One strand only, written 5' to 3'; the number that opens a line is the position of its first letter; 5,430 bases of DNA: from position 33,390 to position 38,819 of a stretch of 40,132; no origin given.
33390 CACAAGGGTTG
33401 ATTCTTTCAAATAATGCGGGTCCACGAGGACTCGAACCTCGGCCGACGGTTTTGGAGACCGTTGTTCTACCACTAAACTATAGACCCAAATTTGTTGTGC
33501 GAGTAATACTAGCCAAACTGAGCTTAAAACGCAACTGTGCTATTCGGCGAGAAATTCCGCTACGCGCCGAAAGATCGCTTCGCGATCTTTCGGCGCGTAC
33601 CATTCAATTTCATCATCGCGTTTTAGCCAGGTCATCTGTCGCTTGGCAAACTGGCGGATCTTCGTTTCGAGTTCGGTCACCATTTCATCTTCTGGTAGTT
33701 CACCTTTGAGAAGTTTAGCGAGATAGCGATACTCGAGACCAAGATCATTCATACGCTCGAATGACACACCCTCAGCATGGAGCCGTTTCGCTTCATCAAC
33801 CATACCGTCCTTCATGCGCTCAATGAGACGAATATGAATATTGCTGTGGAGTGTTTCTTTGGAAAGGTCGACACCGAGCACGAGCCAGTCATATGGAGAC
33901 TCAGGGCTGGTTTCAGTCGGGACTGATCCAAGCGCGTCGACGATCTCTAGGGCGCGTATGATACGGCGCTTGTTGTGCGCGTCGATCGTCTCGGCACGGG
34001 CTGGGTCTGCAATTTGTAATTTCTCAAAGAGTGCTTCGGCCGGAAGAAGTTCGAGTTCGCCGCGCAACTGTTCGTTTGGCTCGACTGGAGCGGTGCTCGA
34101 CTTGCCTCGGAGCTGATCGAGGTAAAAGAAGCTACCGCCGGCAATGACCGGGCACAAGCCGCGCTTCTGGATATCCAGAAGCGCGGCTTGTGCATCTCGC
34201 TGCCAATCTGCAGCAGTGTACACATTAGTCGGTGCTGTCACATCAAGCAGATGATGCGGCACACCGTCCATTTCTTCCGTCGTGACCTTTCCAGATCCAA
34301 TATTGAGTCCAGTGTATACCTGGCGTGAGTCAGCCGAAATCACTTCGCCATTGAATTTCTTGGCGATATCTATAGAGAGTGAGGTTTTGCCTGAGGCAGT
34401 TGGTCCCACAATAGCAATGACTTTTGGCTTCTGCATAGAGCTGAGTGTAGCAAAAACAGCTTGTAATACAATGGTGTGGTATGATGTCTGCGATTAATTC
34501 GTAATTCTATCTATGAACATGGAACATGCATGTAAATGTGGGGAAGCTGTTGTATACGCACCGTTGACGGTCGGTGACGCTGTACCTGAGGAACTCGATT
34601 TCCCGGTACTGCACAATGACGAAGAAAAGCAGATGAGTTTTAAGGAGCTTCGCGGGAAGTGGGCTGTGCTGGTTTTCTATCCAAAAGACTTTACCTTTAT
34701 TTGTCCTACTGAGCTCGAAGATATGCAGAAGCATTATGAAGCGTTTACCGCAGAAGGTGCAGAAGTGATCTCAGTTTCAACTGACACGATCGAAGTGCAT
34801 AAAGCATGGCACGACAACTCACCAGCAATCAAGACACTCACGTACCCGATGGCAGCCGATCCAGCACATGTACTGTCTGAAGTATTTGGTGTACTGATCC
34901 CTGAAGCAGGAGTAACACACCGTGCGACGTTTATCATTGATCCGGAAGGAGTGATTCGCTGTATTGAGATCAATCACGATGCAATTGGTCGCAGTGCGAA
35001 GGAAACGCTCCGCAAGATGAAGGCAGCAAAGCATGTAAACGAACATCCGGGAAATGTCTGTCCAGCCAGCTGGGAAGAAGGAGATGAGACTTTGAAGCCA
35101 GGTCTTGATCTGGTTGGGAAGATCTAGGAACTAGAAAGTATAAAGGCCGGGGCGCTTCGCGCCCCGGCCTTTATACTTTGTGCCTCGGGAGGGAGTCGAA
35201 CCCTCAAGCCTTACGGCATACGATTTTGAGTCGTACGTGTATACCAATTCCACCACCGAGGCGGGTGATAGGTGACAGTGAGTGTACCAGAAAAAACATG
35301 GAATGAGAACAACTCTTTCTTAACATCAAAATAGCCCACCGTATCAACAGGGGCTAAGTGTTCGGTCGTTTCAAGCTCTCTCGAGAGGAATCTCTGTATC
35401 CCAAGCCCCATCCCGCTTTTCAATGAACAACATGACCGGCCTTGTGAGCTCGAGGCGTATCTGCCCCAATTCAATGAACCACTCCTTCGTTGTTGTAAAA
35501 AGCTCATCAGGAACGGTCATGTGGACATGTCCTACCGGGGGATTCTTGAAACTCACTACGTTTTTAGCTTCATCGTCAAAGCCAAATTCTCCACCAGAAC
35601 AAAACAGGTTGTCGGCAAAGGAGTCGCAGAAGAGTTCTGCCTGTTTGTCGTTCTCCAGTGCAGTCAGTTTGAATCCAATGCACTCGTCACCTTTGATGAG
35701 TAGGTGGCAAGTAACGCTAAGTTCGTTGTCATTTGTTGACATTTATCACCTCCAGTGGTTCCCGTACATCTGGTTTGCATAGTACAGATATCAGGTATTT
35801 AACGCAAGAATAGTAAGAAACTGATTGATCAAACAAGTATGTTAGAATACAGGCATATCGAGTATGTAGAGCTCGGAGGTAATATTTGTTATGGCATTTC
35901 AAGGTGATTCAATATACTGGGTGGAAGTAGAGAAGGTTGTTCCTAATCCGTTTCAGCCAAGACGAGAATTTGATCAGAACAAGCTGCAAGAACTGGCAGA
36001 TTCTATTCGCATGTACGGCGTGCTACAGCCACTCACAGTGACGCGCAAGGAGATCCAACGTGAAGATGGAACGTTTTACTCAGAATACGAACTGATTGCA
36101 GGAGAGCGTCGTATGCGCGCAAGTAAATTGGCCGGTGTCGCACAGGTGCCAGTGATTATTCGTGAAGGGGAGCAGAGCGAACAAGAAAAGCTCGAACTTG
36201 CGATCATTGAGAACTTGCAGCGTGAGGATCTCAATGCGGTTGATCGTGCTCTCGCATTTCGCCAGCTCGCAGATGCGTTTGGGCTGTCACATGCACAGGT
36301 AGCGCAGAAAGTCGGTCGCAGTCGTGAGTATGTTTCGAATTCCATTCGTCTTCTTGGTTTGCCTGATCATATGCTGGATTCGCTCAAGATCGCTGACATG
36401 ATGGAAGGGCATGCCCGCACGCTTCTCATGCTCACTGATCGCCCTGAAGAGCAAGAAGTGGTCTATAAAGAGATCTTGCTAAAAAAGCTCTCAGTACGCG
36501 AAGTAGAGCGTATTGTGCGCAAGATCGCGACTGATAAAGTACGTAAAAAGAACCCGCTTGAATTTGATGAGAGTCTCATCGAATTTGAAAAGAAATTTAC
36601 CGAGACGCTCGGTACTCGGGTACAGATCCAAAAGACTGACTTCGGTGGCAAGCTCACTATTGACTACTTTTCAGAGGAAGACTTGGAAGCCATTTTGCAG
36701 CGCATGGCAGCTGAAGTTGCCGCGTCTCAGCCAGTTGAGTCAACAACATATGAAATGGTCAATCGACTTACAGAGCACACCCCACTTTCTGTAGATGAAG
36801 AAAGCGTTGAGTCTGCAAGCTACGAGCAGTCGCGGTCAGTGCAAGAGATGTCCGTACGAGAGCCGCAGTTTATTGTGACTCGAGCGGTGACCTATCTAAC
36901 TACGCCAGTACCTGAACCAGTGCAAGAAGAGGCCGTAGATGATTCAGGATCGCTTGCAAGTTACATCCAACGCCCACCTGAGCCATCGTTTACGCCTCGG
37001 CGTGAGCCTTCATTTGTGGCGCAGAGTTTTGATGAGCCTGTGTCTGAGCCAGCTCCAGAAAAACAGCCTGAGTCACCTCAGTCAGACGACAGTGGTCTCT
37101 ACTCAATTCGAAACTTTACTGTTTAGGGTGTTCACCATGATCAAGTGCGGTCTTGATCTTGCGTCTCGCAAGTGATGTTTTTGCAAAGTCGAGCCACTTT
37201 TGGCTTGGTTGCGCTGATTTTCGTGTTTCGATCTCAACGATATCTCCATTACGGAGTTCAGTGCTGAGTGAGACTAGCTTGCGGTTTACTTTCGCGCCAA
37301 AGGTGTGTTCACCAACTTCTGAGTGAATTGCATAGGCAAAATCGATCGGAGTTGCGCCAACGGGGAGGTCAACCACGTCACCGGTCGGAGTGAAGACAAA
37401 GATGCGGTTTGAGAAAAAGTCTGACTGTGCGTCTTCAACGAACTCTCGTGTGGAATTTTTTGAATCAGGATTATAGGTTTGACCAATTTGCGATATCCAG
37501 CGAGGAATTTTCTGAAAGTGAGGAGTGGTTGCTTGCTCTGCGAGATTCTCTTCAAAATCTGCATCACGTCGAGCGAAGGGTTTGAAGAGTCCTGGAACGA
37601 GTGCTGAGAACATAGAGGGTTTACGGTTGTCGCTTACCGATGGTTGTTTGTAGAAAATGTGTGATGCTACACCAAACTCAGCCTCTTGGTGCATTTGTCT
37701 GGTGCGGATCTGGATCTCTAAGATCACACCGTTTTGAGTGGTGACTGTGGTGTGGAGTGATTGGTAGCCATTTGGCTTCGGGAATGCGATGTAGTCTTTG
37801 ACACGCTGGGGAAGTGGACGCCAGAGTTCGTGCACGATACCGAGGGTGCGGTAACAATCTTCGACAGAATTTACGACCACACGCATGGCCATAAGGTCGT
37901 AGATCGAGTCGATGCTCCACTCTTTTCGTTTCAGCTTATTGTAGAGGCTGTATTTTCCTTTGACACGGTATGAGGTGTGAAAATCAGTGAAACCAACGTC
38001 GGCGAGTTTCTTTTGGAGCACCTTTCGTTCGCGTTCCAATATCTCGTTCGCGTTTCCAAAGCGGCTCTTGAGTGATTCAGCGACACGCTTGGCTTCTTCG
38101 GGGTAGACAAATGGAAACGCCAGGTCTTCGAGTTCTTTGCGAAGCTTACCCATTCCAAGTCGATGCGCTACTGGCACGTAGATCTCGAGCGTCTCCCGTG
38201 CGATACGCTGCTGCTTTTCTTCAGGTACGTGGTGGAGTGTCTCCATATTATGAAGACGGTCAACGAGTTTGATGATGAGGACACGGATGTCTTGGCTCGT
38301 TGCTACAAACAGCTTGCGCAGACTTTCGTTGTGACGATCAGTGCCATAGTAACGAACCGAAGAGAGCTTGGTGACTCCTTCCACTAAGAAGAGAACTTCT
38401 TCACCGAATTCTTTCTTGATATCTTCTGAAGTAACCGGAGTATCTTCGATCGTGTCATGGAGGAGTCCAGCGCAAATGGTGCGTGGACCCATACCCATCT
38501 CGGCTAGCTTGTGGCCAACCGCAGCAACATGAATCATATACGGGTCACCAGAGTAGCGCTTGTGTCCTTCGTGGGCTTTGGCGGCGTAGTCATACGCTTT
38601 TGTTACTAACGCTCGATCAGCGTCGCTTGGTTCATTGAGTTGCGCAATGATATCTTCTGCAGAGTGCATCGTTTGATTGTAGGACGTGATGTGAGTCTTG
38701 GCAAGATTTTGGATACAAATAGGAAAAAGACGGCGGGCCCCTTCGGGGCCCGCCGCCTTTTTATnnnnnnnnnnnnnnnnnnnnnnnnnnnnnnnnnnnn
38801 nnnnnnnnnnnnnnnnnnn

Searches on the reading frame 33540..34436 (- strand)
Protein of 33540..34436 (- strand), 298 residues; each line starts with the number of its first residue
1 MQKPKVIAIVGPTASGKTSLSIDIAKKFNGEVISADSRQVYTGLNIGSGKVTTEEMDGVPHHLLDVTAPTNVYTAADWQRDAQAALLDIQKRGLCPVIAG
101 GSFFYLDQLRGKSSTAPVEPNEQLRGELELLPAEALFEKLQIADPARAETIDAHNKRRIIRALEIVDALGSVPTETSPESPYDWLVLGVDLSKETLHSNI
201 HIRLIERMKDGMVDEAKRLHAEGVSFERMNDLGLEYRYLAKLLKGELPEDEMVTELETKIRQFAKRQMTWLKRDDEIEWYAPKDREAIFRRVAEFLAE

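Call 87: search_protein_families(library=pfam, proteins=[window:33540-34436:-], max_evalue=0.001)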
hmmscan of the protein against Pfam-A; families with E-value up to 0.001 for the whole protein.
window:33540-34436:- (298 aa): 2 families
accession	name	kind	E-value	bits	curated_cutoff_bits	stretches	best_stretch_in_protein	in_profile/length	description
PF01715.23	IPPT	-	5.8e-61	206.7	23.6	1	39-274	1-243/243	IPP transferase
PF01745.22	IPT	-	8.3e-11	42.2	20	1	5-103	2-100/233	Isopentenyl transferase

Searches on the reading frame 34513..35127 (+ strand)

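Call 87: search_protein_families(library=pfam, proteins=[window:34513-35127:+], max_evalue=0.001)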
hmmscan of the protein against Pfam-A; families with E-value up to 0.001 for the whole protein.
window:34513-35127:+ (204 aa): 4 families
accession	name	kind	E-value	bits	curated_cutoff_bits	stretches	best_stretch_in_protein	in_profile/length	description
PF00578.27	AhpC-TSA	-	6.2e-37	126.7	26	1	21-149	2-122/124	AhpC/TSA family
PF08534.16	Redoxin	-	9.2e-15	55.2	26.6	1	20-154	2-134/148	Redoxin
PF02630.20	SCO1-SenC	-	0.00014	22.2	22.8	1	33-87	6-60/134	SCO1/SenC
PF10417.14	1-cysPrx_C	-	0.00015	22.1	21.1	1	173-196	3-29/41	C-terminal domain of 1-Cys peroxiredoxin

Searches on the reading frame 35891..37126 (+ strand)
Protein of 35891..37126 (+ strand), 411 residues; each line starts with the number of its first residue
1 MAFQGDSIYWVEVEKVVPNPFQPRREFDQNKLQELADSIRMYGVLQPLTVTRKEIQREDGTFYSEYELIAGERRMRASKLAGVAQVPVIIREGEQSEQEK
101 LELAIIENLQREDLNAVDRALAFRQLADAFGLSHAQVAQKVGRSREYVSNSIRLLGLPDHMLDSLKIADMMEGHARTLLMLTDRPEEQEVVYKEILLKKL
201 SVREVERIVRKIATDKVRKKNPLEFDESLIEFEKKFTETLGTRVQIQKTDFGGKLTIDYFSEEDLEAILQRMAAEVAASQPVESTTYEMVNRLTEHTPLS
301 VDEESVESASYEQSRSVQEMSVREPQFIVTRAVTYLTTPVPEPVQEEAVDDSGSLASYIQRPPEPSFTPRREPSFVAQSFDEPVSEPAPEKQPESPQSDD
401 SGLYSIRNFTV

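Call 87: search_protein_families(library=pfam, proteins=[window:35891-37126:+], max_evalue=0.001)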
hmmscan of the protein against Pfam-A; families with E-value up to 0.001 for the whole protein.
window:35891-37126:+ (411 aa): 4 families
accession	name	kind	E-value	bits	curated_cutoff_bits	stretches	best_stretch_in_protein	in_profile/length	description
PF17762.8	HTH_ParB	-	8.9e-28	96.9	22.6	1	112-212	1-100/102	ParB HTH domain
PF02195.25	ParB_N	-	4.4e-27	94.4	26.3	1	8-110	3-95/95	ParB N-terminal domain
PF23552.2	ParB_C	-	1.7e-09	37.4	23.8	1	231-272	7-49/50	ParB dimerisation domain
PF13384.12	HTH_23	-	0.00098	19.3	24.6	0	116-152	4-38/50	Homeodomain-like domain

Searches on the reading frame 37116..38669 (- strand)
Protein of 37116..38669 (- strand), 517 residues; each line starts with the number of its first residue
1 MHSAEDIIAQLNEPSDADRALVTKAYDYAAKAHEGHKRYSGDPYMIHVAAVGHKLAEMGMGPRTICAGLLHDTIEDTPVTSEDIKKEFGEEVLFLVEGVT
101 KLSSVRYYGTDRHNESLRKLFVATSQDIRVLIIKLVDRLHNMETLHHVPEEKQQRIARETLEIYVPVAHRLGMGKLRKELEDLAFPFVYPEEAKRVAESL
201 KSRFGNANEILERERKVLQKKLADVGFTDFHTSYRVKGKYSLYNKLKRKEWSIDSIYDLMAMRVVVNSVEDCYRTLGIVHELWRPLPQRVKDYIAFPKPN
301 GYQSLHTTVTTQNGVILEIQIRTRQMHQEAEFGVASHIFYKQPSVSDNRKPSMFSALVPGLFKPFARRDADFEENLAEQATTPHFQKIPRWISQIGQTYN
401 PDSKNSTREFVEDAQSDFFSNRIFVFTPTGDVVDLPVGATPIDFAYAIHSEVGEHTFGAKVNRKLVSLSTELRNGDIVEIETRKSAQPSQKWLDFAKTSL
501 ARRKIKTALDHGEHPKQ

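Call 87: search_protein_families(library=pfam, proteins=[window:37116-38669:-], max_evalue=0.001)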
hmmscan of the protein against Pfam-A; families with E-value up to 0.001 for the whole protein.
window:37116-38669:- (517 aa): 4 families
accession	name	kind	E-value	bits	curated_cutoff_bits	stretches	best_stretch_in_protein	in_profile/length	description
PF13328.12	HD_4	-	3.8e-43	147.4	27.2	1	25-173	1-155/156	HD domain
PF04607.23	RelA_SpoT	-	1.1e-39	135.6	27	1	235-342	2-110/113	Region found in RelA / SpoT proteins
PF02824.27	TGS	-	2e-23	82.6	22.2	1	423-480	1-58/60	TGS domain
PF01966.28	HD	-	1.1e-08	35.8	22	1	45-142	2-116/116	HD domain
